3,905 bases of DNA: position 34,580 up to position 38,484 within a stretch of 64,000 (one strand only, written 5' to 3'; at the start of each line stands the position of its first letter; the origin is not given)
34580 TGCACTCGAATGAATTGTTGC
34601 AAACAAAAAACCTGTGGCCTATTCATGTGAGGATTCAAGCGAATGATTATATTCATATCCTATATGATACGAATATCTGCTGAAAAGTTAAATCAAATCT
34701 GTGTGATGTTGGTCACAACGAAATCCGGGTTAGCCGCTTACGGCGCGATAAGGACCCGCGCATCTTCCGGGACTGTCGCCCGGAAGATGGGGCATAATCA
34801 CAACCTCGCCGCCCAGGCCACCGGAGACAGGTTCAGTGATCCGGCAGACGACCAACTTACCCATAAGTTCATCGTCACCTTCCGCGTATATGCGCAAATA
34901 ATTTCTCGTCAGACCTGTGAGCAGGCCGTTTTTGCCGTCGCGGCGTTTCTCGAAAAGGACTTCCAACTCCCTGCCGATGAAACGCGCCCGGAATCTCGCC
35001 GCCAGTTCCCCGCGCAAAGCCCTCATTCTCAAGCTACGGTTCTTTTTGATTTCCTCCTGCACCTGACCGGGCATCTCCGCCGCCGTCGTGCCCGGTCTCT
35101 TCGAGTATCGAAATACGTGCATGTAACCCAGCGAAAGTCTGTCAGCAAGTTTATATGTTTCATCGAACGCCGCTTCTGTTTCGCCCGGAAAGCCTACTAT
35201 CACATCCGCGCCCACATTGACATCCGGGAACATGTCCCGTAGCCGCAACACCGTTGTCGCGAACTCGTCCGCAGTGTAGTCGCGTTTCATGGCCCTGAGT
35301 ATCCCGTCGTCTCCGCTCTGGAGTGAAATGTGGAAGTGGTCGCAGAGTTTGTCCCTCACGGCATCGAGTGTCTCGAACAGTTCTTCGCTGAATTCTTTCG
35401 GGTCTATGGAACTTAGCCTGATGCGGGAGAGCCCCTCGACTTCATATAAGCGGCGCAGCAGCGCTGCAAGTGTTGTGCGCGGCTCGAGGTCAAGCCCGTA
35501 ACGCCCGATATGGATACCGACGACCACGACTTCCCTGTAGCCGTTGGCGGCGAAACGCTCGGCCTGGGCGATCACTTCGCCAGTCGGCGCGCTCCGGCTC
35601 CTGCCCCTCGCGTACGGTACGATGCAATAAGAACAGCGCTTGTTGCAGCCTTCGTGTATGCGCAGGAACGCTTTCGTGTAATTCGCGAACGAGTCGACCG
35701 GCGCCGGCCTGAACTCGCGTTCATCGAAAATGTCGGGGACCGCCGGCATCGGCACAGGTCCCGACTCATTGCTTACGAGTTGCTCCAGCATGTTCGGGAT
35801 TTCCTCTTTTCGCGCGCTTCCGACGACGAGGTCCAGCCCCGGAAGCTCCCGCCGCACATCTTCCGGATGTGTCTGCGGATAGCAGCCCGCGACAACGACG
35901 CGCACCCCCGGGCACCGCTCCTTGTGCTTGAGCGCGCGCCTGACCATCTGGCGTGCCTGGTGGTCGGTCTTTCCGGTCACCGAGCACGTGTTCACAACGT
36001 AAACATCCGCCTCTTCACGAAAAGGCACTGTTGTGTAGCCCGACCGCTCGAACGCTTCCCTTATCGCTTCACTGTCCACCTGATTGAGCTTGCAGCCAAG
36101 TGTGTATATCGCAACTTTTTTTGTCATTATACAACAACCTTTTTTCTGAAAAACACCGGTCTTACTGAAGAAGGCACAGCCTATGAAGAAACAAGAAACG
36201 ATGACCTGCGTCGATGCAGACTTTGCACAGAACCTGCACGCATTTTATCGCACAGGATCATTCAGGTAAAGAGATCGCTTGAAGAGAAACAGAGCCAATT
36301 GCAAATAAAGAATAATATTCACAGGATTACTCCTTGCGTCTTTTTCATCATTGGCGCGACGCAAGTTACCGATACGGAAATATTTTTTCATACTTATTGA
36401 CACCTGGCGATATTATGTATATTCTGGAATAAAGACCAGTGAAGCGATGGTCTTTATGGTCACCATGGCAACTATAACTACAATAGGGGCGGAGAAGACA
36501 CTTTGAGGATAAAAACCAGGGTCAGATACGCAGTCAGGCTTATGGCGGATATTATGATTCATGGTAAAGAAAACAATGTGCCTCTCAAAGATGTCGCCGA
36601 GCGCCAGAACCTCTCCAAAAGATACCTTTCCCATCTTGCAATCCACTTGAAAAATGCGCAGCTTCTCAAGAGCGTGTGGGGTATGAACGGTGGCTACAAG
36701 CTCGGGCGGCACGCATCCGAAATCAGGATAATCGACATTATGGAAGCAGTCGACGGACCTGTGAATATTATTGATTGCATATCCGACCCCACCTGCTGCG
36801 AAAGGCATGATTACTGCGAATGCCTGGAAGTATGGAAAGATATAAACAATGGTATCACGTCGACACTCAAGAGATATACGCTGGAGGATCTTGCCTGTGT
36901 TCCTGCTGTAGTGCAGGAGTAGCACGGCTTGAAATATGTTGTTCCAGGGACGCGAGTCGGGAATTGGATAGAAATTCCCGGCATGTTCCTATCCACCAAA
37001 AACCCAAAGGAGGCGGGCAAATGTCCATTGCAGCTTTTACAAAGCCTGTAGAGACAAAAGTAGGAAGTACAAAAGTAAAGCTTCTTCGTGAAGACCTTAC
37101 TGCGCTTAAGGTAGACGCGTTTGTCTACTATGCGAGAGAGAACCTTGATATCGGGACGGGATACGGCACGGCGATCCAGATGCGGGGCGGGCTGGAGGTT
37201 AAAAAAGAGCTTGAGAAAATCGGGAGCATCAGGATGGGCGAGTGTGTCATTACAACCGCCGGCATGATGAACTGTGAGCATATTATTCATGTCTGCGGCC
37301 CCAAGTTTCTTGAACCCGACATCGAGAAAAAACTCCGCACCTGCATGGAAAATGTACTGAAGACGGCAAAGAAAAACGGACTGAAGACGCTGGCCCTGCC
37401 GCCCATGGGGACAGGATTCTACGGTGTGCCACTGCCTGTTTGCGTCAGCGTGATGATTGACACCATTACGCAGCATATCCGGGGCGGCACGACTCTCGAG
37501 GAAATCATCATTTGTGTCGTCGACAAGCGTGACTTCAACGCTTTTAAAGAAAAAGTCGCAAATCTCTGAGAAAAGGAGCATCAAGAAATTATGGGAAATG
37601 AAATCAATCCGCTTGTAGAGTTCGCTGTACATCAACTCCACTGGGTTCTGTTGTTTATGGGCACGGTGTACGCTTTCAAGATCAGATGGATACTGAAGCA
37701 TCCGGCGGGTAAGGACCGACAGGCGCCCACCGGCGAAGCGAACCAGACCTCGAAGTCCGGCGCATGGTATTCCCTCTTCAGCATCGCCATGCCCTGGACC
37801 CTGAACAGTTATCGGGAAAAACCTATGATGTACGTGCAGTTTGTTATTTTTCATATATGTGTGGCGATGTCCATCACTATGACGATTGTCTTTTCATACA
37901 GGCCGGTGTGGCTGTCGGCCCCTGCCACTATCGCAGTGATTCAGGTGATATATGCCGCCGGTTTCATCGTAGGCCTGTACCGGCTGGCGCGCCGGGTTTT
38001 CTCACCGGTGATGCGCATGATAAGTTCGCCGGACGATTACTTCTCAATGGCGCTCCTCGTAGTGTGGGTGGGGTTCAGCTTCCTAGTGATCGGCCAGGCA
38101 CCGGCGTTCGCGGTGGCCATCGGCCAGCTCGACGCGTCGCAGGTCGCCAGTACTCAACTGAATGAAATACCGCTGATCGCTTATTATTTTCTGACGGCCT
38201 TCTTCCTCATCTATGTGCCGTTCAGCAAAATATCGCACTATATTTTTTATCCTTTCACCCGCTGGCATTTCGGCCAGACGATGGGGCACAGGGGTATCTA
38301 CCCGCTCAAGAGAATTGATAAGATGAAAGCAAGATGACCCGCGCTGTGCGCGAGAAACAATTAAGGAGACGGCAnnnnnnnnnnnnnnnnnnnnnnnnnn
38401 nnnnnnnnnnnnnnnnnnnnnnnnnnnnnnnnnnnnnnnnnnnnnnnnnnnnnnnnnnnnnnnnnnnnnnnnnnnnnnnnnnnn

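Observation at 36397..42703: Compact redox-signalling locus: Rrf2 - macro - DsrM-like - DsrK-like::REC - Cys-PAS kinase - REC - Rrf2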

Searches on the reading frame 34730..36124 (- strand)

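Call 37: search_protein_families(library=pfam, proteins=[window:34730-36124:-], max_evalue=0.00001)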
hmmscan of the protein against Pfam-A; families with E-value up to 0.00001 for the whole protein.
window:34730-36124:- (464 aa): 3 families
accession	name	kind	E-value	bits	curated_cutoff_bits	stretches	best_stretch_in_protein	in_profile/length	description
PF00919.26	UPF0004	-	1.5e-27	95.9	27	1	3-102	1-98/98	Uncharacterized protein family UPF0004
PF04055.27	Radical_SAM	-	4.4e-25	89.2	29.5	1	156-327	3-166/166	Radical SAM superfamily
PF01938.26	TRAM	-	3.5e-06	27.2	21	1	381-441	2-60/61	TRAM domain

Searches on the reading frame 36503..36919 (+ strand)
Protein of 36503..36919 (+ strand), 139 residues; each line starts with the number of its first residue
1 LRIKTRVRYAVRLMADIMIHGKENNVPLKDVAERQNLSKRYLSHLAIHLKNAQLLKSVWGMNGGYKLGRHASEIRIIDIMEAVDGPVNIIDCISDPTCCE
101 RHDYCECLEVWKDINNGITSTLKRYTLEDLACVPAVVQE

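Call 9: search_protein_families(library=pfam, proteins=[window:36503-36919:+], max_evalue=0.01)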
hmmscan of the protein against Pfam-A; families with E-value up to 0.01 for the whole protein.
window:36503-36919:+ (139 aa): 1 family
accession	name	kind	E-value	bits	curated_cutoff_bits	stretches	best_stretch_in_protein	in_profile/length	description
PF02082.26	Rrf2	-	1.2e-33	116.5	30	1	3-131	1-130/132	Iron-dependent Transcriptional regulator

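Call 25: search_protein_families(library=ncbifam, proteins=[window:36503-36919:+], max_evalue=1)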
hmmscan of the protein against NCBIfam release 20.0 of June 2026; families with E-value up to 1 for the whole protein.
window:36503-36919:+ (139 aa): 9 families
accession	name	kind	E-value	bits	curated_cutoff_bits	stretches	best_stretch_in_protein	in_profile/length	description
TIGR00738.1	rrf2_super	superfamily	4.7e-34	117.1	73.3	1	1-131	1-131/132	Rrf2 family transcriptional regulator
TIGR02010.1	IscR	equivalog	6.8e-30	103.6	207.55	1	1-130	1-129/135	Fe-S cluster assembly transcriptional regulator IscR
NF047409.1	Cys_reg_CymR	equivalog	6.5e-27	94.4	195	1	1-131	1-124/139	cysteine metabolism transcriptional regulator CymR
NF008110.0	PRK10857.1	equivalog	3.9e-26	91.8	275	1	1-131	1-130/164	Fe-S cluster assembly transcriptional regulator IscR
TIGR02944.1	suf_reg_Xantho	equivalog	1e-22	80.9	110.65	1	2-130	3-130/130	SUF system Fe-S cluster assembly regulator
NF008886.0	PRK11920.1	equivalog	7e-14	51.8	193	1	1-131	1-131/153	iron-responsive transcriptional regulator RirA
NF008240.0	PRK11014.1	equivalog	3.7e-10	40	182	1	9-130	9-127/141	nitric oxide-sensing transcriptional repressor NsrR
NF041852.1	trans_reg_HypR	equivalog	0.0055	16.7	180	1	10-81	8-78/139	redox-sensitive transcriptional regulator HypR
NF041413.1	ArsR_Rv2640c_fam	equivalog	0.28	11.6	155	0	11-68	45-102/118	Rv2640c family ArsR-like transcriptional regulator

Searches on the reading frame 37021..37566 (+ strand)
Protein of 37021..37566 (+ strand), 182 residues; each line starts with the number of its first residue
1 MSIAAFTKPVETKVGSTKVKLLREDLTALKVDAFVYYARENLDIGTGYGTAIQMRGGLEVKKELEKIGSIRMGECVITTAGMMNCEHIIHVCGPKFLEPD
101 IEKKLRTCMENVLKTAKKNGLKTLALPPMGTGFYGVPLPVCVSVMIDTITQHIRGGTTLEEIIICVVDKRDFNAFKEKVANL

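Call 9: search_protein_families(library=pfam, proteins=[window:37021-37566:+], max_evalue=0.01)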
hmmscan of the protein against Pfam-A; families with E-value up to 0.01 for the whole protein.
window:37021-37566:+ (182 aa): 1 family
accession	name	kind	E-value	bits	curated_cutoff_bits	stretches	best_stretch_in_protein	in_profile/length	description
PF01661.27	Macro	-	2.5e-22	79.5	22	1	40-144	6-117/118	Macro domain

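Call 25: search_protein_families(library=ncbifam, proteins=[window:37021-37566:+], max_evalue=1)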
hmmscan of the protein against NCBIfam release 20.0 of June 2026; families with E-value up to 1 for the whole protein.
window:37021-37566:+ (182 aa): 13 families
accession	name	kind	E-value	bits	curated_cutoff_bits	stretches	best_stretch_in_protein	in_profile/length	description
NF001664.0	PRK00431.1-6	equivalog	4.3e-27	94.6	200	1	17-180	2-170/173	O-acetyl-ADP-ribose deacetylase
NF001667.0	PRK00431.2-3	equivalog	7.4e-27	94.2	252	1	12-177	3-171/182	ADP-ribose-binding protein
NF001668.0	PRK00431.2-4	equivalog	2.2e-23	82.7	278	1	17-177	49-210/220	ADP-ribose-binding protein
NF001663.0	PRK00431.1-4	equivalog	4.4e-23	82.1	285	1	17-177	7-173/180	ADP-ribose-binding protein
NF001665.0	PRK00431.2-1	equivalog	3.5e-22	78.8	315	1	17-177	8-169/177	ADP-ribose-binding protein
NF009880.0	PRK13341.1-1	equivalog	2.8e-19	68.9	891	1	13-179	423-597/599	AAA family ATPase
NF001666.0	PRK00431.2-2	equivalog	3.1e-18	66.2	246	1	19-179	3-162/164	ADP-ribose-binding protein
NF001660.0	PRK00431.1-1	equivalog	1.5e-17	63.7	271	1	17-174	3-166/177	O-acetyl-ADP-ribose deacetylase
NF001662.0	PRK00431.1-3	equivalog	3.6e-14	53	215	1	17-177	3-179/185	[protein ADP-ribosylglutamate] hydrolase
NF001661.0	PRK00431.1-2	equivalog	1.5e-13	51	291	1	18-180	2-172/179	O-acetyl-ADP-ribose deacetylase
NF003163.0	PRK04143.1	equivalog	1.4e-12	47.6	272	1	13-178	79-259/265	protein-ADP-ribose hydrolase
TIGR02452.1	TIGR02452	hypoth_equivalog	0.0027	17.2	50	1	98-171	183-256/266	TIGR02452 family protein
TIGR01326.1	OAH_OAS_sulfhy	subfamily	0.035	12.8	495.1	1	109-180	161-230/418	O-acetylhomoserine aminocarboxypropyltransferase/cysteine synthase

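Call 56: search_solved_structures(query=window:37021-37566:+, max_evalue=0.00001, show_alignments=2)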
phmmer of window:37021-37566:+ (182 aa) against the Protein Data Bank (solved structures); distinct sequences matched with E-value up to 0.00001: 50.
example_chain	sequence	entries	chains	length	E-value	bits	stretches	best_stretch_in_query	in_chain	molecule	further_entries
3vfq_A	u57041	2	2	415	1.4e-23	86.6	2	23-180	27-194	Poly [ADP-ribose] polymerase 14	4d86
2dx6_A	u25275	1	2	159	1.9e-19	73.1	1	18-150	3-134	Hypothetical protein TTHA0132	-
9qyd_A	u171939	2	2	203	2.5e-19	72.8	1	18-161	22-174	Protein mono-ADP-ribosyltransferase PARP9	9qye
3v45_A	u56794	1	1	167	4.8e-16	62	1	18-150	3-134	Serine hydrolase OSH55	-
4etj_A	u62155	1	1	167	4.9e-16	62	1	18-150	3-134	Serine hydrolase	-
4ess_A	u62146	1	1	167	6e-16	61.7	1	19-150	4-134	OR187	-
4iqy_A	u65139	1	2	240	8.6e-16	61.2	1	16-179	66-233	O-acetyl-ADP-ribose deacetylase MACROD2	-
4etk_A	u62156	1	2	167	1.2e-15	60.7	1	18-150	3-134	De novo designed serine hydrolase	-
4jgk_A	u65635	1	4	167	1.6e-15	60.4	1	18-150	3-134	evolved variant of a designed serine hydrolase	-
4gvv_A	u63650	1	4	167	2.1e-15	60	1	19-150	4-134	De novo design serine hydrolase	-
2x47_A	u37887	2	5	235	2.1e-15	59.9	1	16-179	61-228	MACRO DOMAIN-CONTAINING PROTEIN 1 | ADP-ribose glycohydrolase MACROD1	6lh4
6y4y_A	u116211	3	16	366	2.1e-15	59.9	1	16-179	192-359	Thioredoxin 1,ADP-ribose glycohydrolase MACROD2 | ADP-ribose glycohydrolase MACROD2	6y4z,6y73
4j4z_A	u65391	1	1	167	7.6e-15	58.1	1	18-150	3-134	Designed serine hydrolase variant OSH55.4_H1.2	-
4k0c_A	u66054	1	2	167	7.7e-15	58.1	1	19-150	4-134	designed serine hydrolase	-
4jvv_A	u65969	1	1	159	1.8e-14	56.9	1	18-149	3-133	evolved variant of the computationally designed serine hydrolase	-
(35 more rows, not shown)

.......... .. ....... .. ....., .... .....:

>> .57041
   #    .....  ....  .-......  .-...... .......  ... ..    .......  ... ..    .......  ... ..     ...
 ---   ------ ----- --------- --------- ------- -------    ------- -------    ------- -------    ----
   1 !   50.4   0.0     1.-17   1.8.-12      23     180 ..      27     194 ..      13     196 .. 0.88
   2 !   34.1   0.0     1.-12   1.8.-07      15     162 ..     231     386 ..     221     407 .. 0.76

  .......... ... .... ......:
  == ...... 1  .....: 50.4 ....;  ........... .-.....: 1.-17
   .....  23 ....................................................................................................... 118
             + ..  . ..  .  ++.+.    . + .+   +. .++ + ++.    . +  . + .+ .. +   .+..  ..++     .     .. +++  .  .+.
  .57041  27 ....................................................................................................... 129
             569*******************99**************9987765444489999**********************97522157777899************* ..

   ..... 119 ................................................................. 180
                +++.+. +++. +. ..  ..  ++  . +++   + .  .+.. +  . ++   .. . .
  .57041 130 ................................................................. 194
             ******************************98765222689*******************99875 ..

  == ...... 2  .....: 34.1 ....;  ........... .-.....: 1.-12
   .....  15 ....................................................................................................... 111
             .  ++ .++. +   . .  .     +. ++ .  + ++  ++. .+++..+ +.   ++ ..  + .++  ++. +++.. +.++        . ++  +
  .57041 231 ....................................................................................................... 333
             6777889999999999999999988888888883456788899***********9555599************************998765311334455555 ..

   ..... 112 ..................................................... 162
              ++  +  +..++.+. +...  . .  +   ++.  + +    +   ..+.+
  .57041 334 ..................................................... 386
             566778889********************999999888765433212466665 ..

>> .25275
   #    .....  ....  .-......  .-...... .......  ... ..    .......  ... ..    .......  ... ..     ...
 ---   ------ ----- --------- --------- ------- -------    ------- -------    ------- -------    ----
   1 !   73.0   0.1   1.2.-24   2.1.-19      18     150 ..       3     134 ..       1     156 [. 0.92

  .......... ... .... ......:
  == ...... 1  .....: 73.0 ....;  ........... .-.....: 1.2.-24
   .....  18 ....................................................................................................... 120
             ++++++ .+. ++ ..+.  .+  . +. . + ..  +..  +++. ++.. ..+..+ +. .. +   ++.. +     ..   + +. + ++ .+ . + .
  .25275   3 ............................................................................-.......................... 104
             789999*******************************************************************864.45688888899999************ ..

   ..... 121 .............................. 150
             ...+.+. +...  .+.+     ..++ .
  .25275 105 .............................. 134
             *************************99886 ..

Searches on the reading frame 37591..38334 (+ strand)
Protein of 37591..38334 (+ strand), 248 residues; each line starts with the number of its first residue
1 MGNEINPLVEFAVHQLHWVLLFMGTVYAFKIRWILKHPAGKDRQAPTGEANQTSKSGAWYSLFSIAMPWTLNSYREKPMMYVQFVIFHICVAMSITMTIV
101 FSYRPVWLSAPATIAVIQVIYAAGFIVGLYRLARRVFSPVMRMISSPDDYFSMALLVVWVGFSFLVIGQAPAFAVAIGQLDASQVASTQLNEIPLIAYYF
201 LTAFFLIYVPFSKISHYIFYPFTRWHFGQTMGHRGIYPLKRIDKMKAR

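Call 9: search_protein_families(library=pfam, proteins=[window:37591-38334:+], max_evalue=0.01)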
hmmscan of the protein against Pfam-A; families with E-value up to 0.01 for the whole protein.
window:37591-38334:+ (248 aa): 0 families

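Call 25: search_protein_families(library=ncbifam, proteins=[window:37591-38334:+], max_evalue=1)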
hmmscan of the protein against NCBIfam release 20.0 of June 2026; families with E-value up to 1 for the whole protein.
window:37591-38334:+ (248 aa): 4 families
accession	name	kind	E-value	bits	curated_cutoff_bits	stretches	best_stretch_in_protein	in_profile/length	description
NF045716.1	sulf_resp_HmcE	equivalog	3.3e-10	40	275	1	42-232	37-212/226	sulfate respiration complex protein HmcE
NF045723.1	memb_anch_TmcC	equivalog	4.2e-08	33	240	1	18-232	16-210/218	TmcC family electron transfer complex membrane anchor subunit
NF038037.1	cytob_DsrM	equivalog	3.9e-05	23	300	1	117-239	160-291/320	sulfate reduction electron transfer complex DsrMKJOP subunit DsrM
NF005167.0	PRK06638.2-2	equivalog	0.094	12.5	137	1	114-206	53-142/176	NADH-quinone oxidoreductase subunit J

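Call 26: search_protein_families(library=pfam, proteins=[window:37591-38334:+], max_evalue=10)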
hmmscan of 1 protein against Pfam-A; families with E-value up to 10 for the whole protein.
window:37591-38334:+ (248 aa): 1 family
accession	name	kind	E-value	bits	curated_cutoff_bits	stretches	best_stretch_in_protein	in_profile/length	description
PF06692.16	MNSV_P7B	-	0.28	11.6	22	1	144-181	7-44/61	Melon necrotic spot virus P7B protein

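Call 48: search_solved_structures(query=A1, max_evalue=10, show_alignments=3)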
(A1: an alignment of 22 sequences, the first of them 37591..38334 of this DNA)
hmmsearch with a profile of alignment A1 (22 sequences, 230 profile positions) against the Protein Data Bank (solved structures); distinct sequences matched with E-value up to 10: 4.
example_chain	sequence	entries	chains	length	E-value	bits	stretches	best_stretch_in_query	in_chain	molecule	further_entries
3egw_C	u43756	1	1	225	0.0023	20.5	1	85-173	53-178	Respiratory nitrate reductase 1 gamma chain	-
1y5i_C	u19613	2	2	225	0.0033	20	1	86-173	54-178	Respiratory nitrate reductase 1 gamma chain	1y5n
1q16_C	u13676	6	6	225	0.0033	20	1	86-173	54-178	Respiratory nitrate reductase 1 gamma chain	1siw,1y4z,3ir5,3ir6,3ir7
1y5l_C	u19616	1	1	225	0.0035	19.9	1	120-173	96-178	Respiratory nitrate reductase 1 gamma chain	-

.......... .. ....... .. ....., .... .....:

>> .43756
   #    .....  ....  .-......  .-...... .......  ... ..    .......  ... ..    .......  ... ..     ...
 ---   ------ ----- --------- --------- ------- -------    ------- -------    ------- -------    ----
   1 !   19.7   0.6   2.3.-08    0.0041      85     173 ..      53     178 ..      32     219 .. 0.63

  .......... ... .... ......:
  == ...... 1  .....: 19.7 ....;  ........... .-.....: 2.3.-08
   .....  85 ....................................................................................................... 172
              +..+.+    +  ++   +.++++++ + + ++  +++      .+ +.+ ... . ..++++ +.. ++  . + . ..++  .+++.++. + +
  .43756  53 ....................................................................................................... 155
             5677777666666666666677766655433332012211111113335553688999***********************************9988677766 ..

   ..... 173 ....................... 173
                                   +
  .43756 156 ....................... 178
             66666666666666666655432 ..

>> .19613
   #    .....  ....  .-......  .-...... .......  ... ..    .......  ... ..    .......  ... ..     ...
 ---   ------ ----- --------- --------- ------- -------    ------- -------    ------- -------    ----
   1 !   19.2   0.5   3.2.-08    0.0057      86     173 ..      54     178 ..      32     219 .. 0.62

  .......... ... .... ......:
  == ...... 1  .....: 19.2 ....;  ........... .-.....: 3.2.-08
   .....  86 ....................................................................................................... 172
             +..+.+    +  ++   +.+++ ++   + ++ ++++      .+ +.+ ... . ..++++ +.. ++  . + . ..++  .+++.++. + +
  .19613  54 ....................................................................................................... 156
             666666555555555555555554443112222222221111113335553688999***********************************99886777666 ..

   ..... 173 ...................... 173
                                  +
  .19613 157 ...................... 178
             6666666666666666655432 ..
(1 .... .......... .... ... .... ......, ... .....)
